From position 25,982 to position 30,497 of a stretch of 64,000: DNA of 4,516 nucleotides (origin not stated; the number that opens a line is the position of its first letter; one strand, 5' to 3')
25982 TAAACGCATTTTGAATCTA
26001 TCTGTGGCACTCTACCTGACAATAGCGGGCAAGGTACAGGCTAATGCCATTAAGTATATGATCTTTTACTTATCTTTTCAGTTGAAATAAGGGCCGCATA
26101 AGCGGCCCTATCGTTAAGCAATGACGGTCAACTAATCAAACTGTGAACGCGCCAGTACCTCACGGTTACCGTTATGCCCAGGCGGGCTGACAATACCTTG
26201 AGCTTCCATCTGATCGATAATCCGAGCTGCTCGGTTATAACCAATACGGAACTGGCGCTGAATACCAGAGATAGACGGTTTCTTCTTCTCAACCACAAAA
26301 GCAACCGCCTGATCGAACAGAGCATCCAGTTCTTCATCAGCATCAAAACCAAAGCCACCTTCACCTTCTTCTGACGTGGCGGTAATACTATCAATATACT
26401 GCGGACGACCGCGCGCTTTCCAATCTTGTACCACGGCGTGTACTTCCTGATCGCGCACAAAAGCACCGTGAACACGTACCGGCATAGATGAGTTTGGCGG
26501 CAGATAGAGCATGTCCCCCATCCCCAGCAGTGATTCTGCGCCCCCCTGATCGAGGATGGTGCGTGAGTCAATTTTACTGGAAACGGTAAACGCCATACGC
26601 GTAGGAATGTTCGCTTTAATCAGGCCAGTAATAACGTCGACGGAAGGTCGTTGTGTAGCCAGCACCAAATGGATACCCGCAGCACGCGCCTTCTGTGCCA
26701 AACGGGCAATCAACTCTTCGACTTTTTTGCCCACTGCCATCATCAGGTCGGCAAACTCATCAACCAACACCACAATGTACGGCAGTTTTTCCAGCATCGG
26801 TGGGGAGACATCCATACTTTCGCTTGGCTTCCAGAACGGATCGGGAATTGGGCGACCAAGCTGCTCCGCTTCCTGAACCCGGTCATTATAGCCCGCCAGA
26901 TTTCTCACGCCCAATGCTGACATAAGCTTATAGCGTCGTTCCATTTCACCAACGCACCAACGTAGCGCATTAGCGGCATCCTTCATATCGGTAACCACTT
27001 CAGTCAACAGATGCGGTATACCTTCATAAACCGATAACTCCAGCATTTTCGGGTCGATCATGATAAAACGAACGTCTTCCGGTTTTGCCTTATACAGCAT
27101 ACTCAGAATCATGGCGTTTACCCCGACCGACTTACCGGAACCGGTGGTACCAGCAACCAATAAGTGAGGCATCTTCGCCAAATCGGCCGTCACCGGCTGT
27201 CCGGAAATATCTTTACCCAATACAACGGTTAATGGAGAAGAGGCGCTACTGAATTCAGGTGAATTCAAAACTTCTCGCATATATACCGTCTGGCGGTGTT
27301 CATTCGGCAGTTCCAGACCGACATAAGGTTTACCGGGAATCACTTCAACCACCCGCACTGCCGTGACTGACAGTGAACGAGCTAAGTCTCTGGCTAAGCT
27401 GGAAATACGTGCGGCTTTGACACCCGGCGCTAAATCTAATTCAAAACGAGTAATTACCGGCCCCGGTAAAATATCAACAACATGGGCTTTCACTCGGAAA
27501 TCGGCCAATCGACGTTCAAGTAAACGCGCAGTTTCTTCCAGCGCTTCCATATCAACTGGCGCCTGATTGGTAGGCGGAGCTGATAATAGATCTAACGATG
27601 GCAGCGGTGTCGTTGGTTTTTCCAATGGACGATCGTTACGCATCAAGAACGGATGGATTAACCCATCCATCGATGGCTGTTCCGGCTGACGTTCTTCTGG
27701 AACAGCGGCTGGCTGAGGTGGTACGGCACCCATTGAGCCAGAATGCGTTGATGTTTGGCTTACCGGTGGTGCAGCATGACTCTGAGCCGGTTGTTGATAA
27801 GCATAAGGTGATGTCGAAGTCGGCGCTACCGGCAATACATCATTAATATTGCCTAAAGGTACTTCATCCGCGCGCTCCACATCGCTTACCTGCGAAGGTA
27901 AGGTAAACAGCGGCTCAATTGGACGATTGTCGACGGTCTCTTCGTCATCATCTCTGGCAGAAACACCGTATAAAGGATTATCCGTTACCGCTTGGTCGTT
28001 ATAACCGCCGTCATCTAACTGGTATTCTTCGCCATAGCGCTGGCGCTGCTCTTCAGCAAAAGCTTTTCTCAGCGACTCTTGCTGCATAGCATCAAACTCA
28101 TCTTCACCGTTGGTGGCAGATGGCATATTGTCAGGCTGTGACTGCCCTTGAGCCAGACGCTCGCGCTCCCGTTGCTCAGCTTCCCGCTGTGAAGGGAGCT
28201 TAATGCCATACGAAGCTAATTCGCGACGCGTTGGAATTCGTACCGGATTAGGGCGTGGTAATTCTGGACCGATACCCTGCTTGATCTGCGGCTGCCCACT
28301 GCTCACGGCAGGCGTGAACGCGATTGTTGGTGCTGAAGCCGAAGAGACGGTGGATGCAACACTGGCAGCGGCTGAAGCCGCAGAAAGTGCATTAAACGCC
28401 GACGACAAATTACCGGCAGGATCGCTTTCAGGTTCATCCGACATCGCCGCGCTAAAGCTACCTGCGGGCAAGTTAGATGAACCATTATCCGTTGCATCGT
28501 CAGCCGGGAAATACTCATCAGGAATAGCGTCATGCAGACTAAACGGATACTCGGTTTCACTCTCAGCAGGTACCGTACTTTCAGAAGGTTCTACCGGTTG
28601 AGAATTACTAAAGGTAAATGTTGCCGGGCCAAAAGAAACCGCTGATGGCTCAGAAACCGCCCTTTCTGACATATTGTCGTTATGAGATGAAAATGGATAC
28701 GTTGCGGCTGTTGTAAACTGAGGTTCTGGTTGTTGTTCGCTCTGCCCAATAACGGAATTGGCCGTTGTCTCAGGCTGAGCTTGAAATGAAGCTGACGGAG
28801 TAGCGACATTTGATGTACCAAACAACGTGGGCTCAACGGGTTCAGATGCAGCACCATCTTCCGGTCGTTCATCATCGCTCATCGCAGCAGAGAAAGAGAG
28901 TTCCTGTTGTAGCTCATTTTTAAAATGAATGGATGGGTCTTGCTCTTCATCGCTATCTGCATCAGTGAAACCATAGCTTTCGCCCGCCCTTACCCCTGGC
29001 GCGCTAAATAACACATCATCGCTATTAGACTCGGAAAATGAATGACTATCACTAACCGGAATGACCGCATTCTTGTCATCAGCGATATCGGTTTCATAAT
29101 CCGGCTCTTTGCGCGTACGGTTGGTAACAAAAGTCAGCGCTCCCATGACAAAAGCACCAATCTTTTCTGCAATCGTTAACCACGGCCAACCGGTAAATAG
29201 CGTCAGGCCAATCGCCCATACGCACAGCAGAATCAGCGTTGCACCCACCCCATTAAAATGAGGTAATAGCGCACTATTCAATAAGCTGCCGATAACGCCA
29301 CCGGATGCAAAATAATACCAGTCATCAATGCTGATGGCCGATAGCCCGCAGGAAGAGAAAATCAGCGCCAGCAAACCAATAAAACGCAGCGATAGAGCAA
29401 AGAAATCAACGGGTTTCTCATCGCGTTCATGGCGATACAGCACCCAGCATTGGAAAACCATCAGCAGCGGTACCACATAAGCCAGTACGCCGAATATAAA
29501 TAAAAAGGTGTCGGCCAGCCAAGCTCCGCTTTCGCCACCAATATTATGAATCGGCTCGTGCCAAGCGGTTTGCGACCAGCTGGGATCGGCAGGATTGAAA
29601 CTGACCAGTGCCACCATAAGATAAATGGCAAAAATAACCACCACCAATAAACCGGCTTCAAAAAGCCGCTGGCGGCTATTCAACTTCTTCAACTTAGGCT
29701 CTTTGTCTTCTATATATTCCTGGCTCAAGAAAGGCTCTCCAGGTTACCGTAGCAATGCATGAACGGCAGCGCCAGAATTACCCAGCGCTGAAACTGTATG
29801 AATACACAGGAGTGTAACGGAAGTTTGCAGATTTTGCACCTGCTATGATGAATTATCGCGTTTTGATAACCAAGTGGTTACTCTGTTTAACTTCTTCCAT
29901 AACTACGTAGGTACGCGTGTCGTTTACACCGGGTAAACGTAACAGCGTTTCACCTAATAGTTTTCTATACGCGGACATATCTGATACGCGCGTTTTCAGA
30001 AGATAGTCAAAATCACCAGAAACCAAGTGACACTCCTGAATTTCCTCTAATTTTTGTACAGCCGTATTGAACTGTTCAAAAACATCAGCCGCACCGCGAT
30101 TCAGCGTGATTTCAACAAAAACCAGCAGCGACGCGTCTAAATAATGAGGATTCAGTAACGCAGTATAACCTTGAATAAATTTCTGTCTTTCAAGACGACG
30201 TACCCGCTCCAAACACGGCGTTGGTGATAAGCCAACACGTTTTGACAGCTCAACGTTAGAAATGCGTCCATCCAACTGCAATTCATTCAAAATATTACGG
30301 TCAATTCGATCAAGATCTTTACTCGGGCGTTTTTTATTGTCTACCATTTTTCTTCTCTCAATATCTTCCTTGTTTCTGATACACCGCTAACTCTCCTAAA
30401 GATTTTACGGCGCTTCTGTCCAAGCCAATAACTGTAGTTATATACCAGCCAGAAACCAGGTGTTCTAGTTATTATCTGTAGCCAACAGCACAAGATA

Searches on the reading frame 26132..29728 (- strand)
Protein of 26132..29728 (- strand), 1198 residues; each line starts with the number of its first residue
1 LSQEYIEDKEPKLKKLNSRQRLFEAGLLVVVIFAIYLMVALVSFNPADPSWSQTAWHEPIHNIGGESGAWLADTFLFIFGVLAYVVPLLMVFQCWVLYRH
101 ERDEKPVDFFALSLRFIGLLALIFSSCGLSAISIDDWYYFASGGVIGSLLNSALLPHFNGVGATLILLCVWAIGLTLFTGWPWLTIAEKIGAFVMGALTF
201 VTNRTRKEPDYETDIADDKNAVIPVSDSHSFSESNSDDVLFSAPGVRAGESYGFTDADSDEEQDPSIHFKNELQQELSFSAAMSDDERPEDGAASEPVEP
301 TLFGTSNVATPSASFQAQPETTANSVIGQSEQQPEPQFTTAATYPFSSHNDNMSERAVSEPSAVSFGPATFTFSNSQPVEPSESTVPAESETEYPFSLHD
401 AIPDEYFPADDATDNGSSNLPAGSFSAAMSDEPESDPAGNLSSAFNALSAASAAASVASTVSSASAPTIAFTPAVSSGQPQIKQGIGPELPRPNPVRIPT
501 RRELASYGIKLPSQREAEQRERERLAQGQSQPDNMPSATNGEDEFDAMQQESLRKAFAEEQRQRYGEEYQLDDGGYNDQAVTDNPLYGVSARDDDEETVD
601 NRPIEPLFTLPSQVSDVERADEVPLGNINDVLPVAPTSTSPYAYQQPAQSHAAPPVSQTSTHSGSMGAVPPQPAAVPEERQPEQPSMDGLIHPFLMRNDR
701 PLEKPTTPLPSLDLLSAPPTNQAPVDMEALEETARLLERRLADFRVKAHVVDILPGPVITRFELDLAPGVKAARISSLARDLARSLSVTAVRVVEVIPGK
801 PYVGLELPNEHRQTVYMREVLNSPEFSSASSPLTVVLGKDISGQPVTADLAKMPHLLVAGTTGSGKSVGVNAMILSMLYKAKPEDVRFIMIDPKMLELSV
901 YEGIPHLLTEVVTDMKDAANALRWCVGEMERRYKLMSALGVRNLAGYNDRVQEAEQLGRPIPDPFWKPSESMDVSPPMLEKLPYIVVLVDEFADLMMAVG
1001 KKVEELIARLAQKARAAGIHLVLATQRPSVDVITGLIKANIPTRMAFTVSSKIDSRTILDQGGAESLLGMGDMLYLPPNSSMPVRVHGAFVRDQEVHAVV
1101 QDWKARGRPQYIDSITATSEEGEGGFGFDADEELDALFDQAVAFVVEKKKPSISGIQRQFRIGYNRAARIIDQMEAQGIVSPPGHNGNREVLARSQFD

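Call 67: search_protein_families(library=pfam, proteins=[window:26132-29728:-], max_evalue=0.0001)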
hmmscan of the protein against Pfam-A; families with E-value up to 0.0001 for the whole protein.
window:26132-29728:- (1198 aa): 4 families
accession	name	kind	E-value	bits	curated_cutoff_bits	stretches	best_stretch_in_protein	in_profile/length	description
PF01580.24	FtsK_SpoIIIE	-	1.1e-83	280.4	24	1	817-1030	2-221/221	FtsK/SpoIIIE family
PF13491.11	FtsK_4TM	-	1.2e-44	152.4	23.1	1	20-191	2-171/171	4TM region of DNA translocase FtsK/SpoIIIE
PF17854.6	FtsK_alpha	-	5.7e-31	107.2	22.9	1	709-809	1-101/101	FtsK alpha domain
PF09397.16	FtsK_gamma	-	6.9e-28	96.6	30.6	1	1133-1193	2-62/63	Ftsk gamma domain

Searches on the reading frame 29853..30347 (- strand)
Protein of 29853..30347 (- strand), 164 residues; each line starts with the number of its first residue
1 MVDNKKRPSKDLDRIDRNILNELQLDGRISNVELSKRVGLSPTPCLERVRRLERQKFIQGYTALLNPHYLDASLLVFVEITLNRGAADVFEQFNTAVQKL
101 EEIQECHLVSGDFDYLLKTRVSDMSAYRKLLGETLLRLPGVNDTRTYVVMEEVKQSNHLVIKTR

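Call 67: search_protein_families(library=pfam, proteins=[window:29853-30347:-], max_evalue=0.0001)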
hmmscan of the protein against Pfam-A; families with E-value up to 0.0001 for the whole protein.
window:29853-30347:- (164 aa): 3 families
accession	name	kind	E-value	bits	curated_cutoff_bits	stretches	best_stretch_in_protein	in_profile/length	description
PF01037.27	AsnC_trans_reg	-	1.5e-23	82.9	25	1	78-152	1-73/73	Lrp/AsnC ligand binding domain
PF13404.12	HTH_AsnC-type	-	3.8e-19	68.7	27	1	12-53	1-42/42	AsnC-type helix-turn-helix domain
PF13412.12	HTH_24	-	3.8e-19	68.4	21.9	1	12-58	1-47/48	Winged helix-turn-helix DNA-binding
